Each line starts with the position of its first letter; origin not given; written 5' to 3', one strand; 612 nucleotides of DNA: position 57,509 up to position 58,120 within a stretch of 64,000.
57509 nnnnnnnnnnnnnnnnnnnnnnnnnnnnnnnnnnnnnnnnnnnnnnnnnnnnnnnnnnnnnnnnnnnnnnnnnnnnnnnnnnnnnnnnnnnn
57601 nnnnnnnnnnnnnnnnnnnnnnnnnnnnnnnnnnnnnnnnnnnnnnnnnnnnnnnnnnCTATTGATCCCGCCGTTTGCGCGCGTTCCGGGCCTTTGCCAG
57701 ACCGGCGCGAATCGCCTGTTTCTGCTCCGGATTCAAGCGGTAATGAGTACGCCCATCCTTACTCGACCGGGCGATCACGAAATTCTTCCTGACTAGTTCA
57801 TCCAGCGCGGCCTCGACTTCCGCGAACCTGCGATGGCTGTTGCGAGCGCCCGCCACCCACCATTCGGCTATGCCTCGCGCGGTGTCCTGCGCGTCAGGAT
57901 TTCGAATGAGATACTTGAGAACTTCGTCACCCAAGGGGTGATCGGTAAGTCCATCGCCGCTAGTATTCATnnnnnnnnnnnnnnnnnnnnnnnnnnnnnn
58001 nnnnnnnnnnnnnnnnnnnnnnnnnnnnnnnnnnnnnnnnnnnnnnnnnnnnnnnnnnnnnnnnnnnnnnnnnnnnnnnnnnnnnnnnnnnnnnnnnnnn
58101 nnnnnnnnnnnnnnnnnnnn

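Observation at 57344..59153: CIS operon appears wired to sigma-54: orphan enhancer-binding protein plus two -24/-12 promoter candidates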

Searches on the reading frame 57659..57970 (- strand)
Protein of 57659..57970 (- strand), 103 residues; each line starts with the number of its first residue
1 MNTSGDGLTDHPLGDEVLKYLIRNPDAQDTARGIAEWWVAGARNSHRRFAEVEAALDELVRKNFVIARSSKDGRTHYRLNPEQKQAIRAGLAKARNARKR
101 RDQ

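Call 3: search_protein_families(library=pfam, proteins=[window:57659-57970:-], max_evalue=0.01)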
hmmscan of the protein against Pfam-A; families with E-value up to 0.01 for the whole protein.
window:57659-57970:- (103 aa): 0 families

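Call 9: find_homologous_proteins(query=window:57659-57970:-)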
Query window:57659-57970:- (103 aa): 9 proteins with E <= 0.001 among 27 candidates.
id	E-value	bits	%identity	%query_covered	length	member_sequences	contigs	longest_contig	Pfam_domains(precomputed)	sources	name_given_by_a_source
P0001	1.2e-61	223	100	100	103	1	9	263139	-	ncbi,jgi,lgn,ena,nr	ncbi:MAG TPA: hypothetical protein VMR33_19535 [Candidatus Baltobacteraceae bacterium]|jgi:hypotheti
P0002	2.8e-18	84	51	79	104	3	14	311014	-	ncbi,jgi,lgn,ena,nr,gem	ncbi:MAG TPA: hypothetical protein PKM43_19955 [Verrucomicrobiota bacterium]|nr:hypothetical protein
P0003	7.7e-18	82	48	88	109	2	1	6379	-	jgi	-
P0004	2.8e-17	80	48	80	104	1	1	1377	-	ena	-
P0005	5.8e-16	76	58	64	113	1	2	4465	-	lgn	-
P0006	8.4e-14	69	47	79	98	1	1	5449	-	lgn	-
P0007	2.0e-12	65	55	65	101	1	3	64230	-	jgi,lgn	jgi:hypothetical protein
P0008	3.7e-12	64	35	98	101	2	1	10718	-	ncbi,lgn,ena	-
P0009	4.8e-10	57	52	63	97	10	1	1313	-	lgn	-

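Call 11: find_encoding_contigs(protein=P0002, flank=6000, max_places=6)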
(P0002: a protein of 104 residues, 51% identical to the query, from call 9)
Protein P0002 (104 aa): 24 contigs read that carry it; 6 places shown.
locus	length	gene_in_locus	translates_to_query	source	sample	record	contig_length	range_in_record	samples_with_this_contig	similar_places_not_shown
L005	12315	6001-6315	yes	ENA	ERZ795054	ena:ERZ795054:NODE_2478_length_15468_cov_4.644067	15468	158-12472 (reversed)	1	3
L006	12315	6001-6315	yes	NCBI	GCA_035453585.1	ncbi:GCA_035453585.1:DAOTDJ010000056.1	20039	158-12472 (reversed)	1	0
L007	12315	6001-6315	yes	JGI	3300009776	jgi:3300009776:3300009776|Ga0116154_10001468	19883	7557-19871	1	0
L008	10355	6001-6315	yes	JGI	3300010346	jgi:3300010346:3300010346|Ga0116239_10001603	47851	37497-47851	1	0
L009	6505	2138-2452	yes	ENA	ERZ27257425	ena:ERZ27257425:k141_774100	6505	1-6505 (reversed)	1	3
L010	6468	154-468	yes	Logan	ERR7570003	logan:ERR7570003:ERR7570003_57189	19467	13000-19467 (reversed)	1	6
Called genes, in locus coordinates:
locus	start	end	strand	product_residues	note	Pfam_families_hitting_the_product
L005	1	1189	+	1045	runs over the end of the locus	PF17132:Glyco_hydro_106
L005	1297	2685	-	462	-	PF00144:Beta-lactamase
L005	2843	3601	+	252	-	-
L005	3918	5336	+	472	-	PF00158:Sigma54_activat, PF14532:Sigma54_activ_2, PF00004:AAA (weak), PF07728:AAA_5 (weak), PF25601:AAA_lid_14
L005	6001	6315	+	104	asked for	-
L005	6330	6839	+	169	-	PF02357:NusG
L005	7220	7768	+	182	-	PF00196:GerE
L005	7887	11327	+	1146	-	-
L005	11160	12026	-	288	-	-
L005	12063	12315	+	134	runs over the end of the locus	-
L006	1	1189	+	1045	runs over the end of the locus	PF17132:Glyco_hydro_106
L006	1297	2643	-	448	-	PF00144:Beta-lactamase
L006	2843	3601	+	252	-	-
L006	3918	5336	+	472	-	PF00158:Sigma54_activat, PF14532:Sigma54_activ_2, PF00004:AAA (weak), PF07728:AAA_5 (weak), PF25601:AAA_lid_14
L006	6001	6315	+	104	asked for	-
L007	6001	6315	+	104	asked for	-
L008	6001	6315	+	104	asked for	-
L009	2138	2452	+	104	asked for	-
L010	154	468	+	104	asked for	-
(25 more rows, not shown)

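Call 12: find_encoding_contigs(protein=P0007, flank=6000, max_places=4)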
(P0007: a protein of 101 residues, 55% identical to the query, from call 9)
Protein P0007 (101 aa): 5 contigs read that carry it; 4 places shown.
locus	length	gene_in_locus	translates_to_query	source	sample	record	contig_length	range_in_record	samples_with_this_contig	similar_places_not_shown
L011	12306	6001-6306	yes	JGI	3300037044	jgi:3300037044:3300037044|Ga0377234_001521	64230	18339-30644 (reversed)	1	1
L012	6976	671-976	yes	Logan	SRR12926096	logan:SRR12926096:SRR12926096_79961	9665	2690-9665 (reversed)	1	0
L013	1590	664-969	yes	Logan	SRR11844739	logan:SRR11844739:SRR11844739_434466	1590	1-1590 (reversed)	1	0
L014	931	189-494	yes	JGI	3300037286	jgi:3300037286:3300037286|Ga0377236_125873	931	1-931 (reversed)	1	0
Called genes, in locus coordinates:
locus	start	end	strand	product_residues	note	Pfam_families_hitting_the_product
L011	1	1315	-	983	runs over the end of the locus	PF16640:Big_3_5 (faint), PF19077:Big_13 (faint), PF13750:Big_3_3 (faint), PF17957:Big_7, PF16967:TcfC (faint), PF22352:K319L-like_PKD (faint), PF24421:Ig_J (faint), PF17957:Big_7, +1 more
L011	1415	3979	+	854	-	PF00270:DEAD, PF00271:Helicase_C, PF04408:WHD_HA2 (weak), PF21010:HA2_C (weak), PF08482:HrpB_C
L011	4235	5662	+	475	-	PF00158:Sigma54_activat, PF14532:Sigma54_activ_2, PF07728:AAA_5, PF25601:AAA_lid_14, PF02954:HTH_8 (faint)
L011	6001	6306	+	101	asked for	-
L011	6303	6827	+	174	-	PF02357:NusG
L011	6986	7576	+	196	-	PF14065:Pvc16_N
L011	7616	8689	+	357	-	-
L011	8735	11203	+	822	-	PF04984:Phage_sheath_1, PF17482:Phage_sheath_1C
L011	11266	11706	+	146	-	PF06841:Phage_T4_gp19, PF17642:TssD (weak)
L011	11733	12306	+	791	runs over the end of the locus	PF04984:Phage_sheath_1, PF17482:Phage_sheath_1C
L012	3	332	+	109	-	?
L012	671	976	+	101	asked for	-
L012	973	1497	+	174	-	PF02357:NusG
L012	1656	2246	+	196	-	PF14065:Pvc16_N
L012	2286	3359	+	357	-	-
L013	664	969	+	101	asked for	-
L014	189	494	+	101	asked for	-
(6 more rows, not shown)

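Call 13: find_encoding_contigs(protein=P0008, flank=6000, max_places=4)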
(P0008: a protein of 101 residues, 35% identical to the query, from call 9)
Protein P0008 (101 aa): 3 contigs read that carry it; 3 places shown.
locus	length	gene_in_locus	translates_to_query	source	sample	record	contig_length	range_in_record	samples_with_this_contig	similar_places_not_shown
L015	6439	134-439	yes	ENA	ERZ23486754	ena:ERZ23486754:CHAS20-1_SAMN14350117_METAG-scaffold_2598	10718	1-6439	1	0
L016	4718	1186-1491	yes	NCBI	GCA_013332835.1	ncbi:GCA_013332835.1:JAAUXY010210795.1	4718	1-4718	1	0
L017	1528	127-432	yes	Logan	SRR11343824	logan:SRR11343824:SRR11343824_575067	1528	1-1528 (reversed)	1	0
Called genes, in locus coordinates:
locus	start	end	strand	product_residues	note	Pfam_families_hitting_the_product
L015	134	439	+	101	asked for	-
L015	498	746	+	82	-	-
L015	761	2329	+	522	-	PF04984:Phage_sheath_1, PF17482:Phage_sheath_1C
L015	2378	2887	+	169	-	PF06841:Phage_T4_gp19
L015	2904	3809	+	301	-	PF12322:T4_baseplate, PF20546:DUF6760 (weak)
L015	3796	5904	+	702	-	-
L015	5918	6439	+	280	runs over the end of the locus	PF14065:Pvc16_N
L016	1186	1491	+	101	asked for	-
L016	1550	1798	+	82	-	-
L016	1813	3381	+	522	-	PF04984:Phage_sheath_1, PF17482:Phage_sheath_1C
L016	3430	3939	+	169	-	PF06841:Phage_T4_gp19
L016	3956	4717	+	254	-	?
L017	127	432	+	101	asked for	-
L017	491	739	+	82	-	-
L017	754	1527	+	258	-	?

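Call 27: find_related_loci(query=A1, collection=genome_contigs, flank=5000)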
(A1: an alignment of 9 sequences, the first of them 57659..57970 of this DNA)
Query A1 (103 aa) in genome_contigs; peptide patterns used: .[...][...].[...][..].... (x = any residue, [..] = any of these).
59 stretches matched a pattern; 20 encode a relative of the query (tblastn E <= 1e-3); 20 distinct loci.
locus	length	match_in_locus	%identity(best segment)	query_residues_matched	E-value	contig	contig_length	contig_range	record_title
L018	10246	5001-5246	49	15-97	3e-22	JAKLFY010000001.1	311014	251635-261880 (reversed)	MAG: Verrucomicrobia bacterium isolate RA.bin27 RA.bin27_1, whole genome shotgun sequence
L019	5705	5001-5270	43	10-100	3e-21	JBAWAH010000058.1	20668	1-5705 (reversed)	MAG: Bacteroidota bacterium isolate MFD09378_ilm_asm_bin8 k127_154092, whole genome shotgun sequence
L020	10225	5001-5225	45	16-91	3e-17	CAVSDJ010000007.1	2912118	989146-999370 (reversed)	MAG: Blastocatellia bacterium isolate MFD01916.bin.3.112 genome assembly, contig: contig_4703, whole genome shotgun sequ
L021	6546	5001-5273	39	7-98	6e-17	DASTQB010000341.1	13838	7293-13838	MAG TPA_asm: Pyrinomonadaceae bacterium isolate SMAG_U2212 k141_964391, whole genome shotgun sequence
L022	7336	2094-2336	38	6-87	4e-16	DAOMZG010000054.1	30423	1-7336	MAG TPA_asm: Verrucomicrobiota bacterium isolate AMR_MDS_5606 NODE_149_length_30423_cov_7.612915, whole genome shotgun s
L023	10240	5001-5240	42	13-93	5e-16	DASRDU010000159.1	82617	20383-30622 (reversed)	MAG TPA_asm: Blastocatellia bacterium isolate SMAG_U9988 k141_618527, whole genome shotgun sequence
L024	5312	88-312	42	16-91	6e-16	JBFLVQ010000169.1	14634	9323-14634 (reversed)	MAG: Acidobacteriota bacterium isolate MAG010 MAG010_169, whole genome shotgun sequence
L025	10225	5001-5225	43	16-91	1e-15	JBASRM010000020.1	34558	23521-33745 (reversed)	MAG: Blastocatellia bacterium isolate MFD13521_ilm_asm_bin21 k127_132262, whole genome shotgun sequence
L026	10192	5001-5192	51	16-80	2e-15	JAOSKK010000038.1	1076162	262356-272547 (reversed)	MAG: Verrucomicrobia bacterium isolate FR_27 FR-Pedosphaerales-1_s8, whole genome shotgun sequence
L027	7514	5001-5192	52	16-80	2e-15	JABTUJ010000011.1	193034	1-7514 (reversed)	MAG: Verrucomicrobiales bacterium isolate H5_VER1 seq0011, whole genome shotgun sequence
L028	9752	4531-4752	40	17-91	2e-15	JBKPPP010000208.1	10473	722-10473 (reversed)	MAG: Acidobacteriota bacterium isolate GS_EKS_MAG_00099 GS_EKS_000001533547, whole genome shotgun sequence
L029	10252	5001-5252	34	10-94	2e-15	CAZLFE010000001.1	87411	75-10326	MAG TPA_asm: uncultured Nitrospiraceae bacterium isolate binchicken_co325_89 genome assembly, contig: NODE_22_length_874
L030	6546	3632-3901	35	1-91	3e-15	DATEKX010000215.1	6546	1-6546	MAG TPA_asm: Blastocatellia bacterium isolate SMAG_U8901 k141_181514, whole genome shotgun sequence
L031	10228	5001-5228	43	16-92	5e-15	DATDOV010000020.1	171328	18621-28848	MAG TPA_asm: Blastocatellia bacterium isolate SMAG_U7903 k141_2143651, whole genome shotgun sequence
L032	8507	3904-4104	43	16-83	1e-14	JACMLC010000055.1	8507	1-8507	MAG: Pyrinomonadaceae bacterium isolate ES-bin-285 ES-bin-285-contig-k141_939301, whole genome shotgun sequence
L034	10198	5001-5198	44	13-80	2e-13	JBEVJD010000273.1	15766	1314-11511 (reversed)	MAG: Pyrinomonadaceae bacterium isolate T4R1BO.metabat2.158 T4R1BO.metabat2.158_k133_46937932, whole genome shotgun sequ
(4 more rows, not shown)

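Call 32: search_protein_families(library=pfam, proteins=[L011:4235-4700:+, L005:3918-4350:+, L019:3362-3790:+, L020:3345-3800:+, L029:3072-3520:+, L034:3111-3540:+], max_evalue=10)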
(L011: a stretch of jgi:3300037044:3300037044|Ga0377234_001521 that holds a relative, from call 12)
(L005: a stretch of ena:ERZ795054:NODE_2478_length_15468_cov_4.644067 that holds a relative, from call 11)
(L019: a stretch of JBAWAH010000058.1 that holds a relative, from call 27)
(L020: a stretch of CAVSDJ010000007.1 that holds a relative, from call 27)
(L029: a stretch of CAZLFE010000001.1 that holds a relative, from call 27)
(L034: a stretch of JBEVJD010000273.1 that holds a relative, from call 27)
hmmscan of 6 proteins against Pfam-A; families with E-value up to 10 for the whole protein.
L011:4235-4700:+ (155 aa): 1 family
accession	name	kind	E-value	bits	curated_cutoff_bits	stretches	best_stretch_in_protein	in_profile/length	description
PF00072.30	Response_reg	-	0.064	13.9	30.2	1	84-129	65-110/111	Response regulator receiver domain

L005:3918-4350:+ (144 aa): 1 family
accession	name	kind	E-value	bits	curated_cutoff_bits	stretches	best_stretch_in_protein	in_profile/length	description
PF00072.30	Response_reg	-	0.0054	17.3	30.2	1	85-130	65-110/111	Response regulator receiver domain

L019:3362-3790:+ (143 aa): 2 families
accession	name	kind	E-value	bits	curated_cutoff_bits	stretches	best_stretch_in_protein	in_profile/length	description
PF00072.30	Response_reg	-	0.0011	19.5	30.2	1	77-127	58-108/111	Response regulator receiver domain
PF21332.3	AmiR_N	-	0.0017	18.8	27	1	59-129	39-107/111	AmiR, N-terminal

L020:3345-3800:+ (152 aa): 1 family
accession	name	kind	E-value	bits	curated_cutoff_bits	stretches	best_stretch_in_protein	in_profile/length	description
PF06925.17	MGDG_synth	-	0.11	13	25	1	9-79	42-108/169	Monogalactosyldiacylglycerol (MGDG) synthase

L029:3072-3520:+ (149 aa): 3 families
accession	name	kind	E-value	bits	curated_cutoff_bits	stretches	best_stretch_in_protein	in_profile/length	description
PF21332.3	AmiR_N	-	2.7e-05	24.6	27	1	61-129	41-107/111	AmiR, N-terminal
PF00072.30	Response_reg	-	0.003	18.1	30.2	1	55-125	37-106/111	Response regulator receiver domain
PF20354.3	DUF6649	-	0.07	13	27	1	21-83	70-129/227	Family of unknown function (DUF6649)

L034:3111-3540:+ (143 aa): 3 families
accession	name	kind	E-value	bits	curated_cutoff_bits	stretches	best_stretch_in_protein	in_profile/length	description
PF21695.3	GlnR_1st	-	0.017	15.5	27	1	57-120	37-97/111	Transcription regulator GlnR, N-terminal domain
PF00072.30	Response_reg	-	0.025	15.2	30.2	1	45-126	28-106/111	Response regulator receiver domain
PF14763.12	HPS3_C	-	0.4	10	26.7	1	93-121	467-496/503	Hermansky-Pudlak syndrome 3 protein, C-terminal region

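Call 37: predict_structure(alignment_id=A1)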
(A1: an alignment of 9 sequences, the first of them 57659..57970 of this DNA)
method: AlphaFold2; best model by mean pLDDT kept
length: 103 residues; sequences in the alignment: 9
mean_pLDDT: 78.3   pTM: 0.67
mean pLDDT of the five models: 78.3, 76.0, 74.5, 74.3, 74.2
residues with pLDDT >= 90: 20; 70-90: 59; 50-70: 19; < 50: 5
segments of 3 or more residues with pLDDT < 50: 1-5
pLDDT, mean of each block of 10 residues (from residue 1): 52 83 83 81 64 90 91 89 86 72 55
secondary structure, 60 per line:
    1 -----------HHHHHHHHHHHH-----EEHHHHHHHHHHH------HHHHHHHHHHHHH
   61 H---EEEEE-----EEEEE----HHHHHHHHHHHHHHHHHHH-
elements in order: H12-23 H31-41 H48-61 E65-69 E75-79 H84-102

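Call 42: fold_search(model_id=the predicted structure, library=pdb)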
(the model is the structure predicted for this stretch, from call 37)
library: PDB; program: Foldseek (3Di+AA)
matches with E <= 10: 1182; with E <= 0.001: 0
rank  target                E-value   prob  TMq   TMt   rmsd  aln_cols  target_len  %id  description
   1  3eco_A                2.3e-03  1.00  0.61  0.49   3.2        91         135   15  Crystal structure of MepR, a transcription regulator of the Staphylococcus aureus multidrug efflux pump MepA (released 2009-02-10)
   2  9ire_B                3.0e-03  1.00  0.62  0.46   3.5        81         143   20  CRYSTAL STRUCTURE OF Bacillus cereus FERRIC UPTAKE REGULATOR (released 2025-07-23)
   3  6abt_A                3.4e-03  1.00  0.60  0.63   3.7        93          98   14  Crystal structure of transcription factor from Listeria monocytogenes (released 2019-06-05)
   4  4l9t_A                4.6e-03  1.00  0.63  0.48   3.1        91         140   15  Crystal structure of MepR F27L mutant from multidrug resistant S. aureus clinical isolate (released 2013-09-11)
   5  1xma_B                4.9e-03  1.00  0.65  0.65   3.1        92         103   13  Structure of a transcriptional regulator from Clostridium thermocellum Cth-833 (released 2004-12-14)
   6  7vo0_G                5.2e-03  1.00  0.56  0.46   3.0        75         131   11  Streptomyces coelicolor zinc uptake regulator complexed with zinc and DNA (trimer of dimers) (released 2022-08-03)
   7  9ire_A                5.9e-03  1.00  0.57  0.40   2.2        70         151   20  CRYSTAL STRUCTURE OF Bacillus cereus FERRIC UPTAKE REGULATOR (released 2025-07-23)
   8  1tbx_B                5.9e-03  1.00  0.57  0.64   4.7        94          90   18  Crystal structure of SSV1 F-93 (released 2004-07-13)
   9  3elk_B                6.6e-03  1.00  0.62  0.62   3.6        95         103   15  Crystal structure of putative transcriptional regulator TA0346 from Thermoplasma acidophilum (released 2008-09-30)
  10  9qbc                  7.1e-03  1.00  0.62  0.61   3.6        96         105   19  Crystal structure of Brachyspira hampsonii PadR (released 2026-03-11)
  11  5fd5_B                8.0e-03  1.00  0.56  0.44   3.8        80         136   12  manganese uptake regulator (released 2016-12-28)
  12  6qh0_C                8.5e-03  1.00  0.64  0.61   2.0        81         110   17  The complex structure of hsRosR-S5 (VNG0258H/RosR-S5) (released 2019-07-10)
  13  9qbd_B                8.5e-03  1.00  0.65  0.63   5.4       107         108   19  Crystal structure of Brachyspira hampsonii PadR with Leu88 replaced by 3-aminotyrosine (released 2026-03-11)
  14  2fe3_A                9.1e-03  1.00  0.56  0.42   2.2        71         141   21  The crystal structure of bacillus subtilis PerR-Zn reveals a novel Zn(Cys)4 Structural redox switch (released 2006-12-19)
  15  9ill_MODEL_1_A        9.1e-03  1.00  0.66  0.61   2.5        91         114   13  monomeric SarA-E89Q in complex with DNA (released 2025-10-15)
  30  7xvl_o                1.4e-02  1.00  0.52  0.67   4.6        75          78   13  Crystal Structure of Nucleosome-H1.0 Linker Histone Assembly (sticky-169an DNA fragment) (released 2023-05-24)
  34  6la9_S                1.6e-02  1.00  0.51  0.68   3.7        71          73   11  349 bp di-nucleosome harboring cohesive DNA termini assembled with linker histone H1.0 (high cryoprotectant) (released 2020-10-07)
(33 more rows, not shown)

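Call 44: search_protein_families(library=pfam, alignment_id=A1, max_evalue=10)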
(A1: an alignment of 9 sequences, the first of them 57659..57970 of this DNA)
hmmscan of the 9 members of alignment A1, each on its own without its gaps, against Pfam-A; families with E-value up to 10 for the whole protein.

A. member 1, window:57659-57970:- (103 aa): 1 family
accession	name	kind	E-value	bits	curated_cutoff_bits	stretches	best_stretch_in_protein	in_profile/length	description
PF14277.12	DUF4364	-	0.12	12.7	26.9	1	48-87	32-70/162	Domain of unknown function (DUF4364)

B. families by the number of members that match (of 9 scanned): 13 families
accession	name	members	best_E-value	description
PF07381.18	EarA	3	0.062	EarA-like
PF01978.25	TrmB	2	0.046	Sugar-specific transcriptional regulator TrmB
PF13463.12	HTH_27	1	0.022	Winged helix DNA-binding domain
PF20288.3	MC2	1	0.034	ABC-three component (ABC-3C) system Middle Component 2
PF25212.1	HVO_A0114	1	0.045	HVO_A0114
PF09278.17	MerR-DNA-bind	1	0.061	MerR, DNA binding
PF18121.7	TFA2_Winged_2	1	0.074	TFA2 Winged helix domain 2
PF20024.5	DUF6432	1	0.092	Family of unknown function (DUF6432)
PF14277.12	DUF4364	1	0.12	Domain of unknown function (DUF4364)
PF16525.10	MHB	1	0.23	Haemophore, haem-binding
PF21325.3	SHPRH_helical-1st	1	0.24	E3 ubiquitin-protein ligase SHPRH, first helical domain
PF17782.7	DprA_WH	1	0.49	DprA winged helix domain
PF00392.27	GntR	1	0.58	Bacterial regulatory proteins, gntR family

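Call 45: search_solved_structures(query=A1, max_evalue=10)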
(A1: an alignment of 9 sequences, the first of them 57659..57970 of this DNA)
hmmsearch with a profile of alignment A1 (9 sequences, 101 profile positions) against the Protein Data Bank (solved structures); distinct sequences matched with E-value up to 10: 10.
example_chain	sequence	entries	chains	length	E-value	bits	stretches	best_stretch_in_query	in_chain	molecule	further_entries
7nwg_a2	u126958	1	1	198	0.17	15.2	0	44-96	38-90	ribosomal protein eS25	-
9g0c_A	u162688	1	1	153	0.28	14.6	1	40-62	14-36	[F-actin]-monooxygenase MICAL1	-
9g0d_B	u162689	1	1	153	0.28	14.5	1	40-62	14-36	[F-actin]-monooxygenase MICAL1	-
5le0_B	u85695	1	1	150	0.31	14.4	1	40-62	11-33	Protein-methionine sulfoxide oxidase MICAL1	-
2lvs_A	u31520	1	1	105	0.33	14.3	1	40-91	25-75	Putative uncharacterized protein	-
5lpn_B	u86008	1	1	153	0.36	14.2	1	40-62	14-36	Protein-methionine sulfoxide oxidase MICAL1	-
7pet_u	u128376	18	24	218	1.2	12.5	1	43-99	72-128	Histone H1.4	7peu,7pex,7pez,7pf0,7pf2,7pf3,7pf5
7k5y_U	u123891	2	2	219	1.3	12.5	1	43-99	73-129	Histone H1.4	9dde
8vg2_U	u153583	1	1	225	1.3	12.4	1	43-99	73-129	Histone H1.4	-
8h1t_K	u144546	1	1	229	1.3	12.4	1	43-99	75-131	Histone H1.4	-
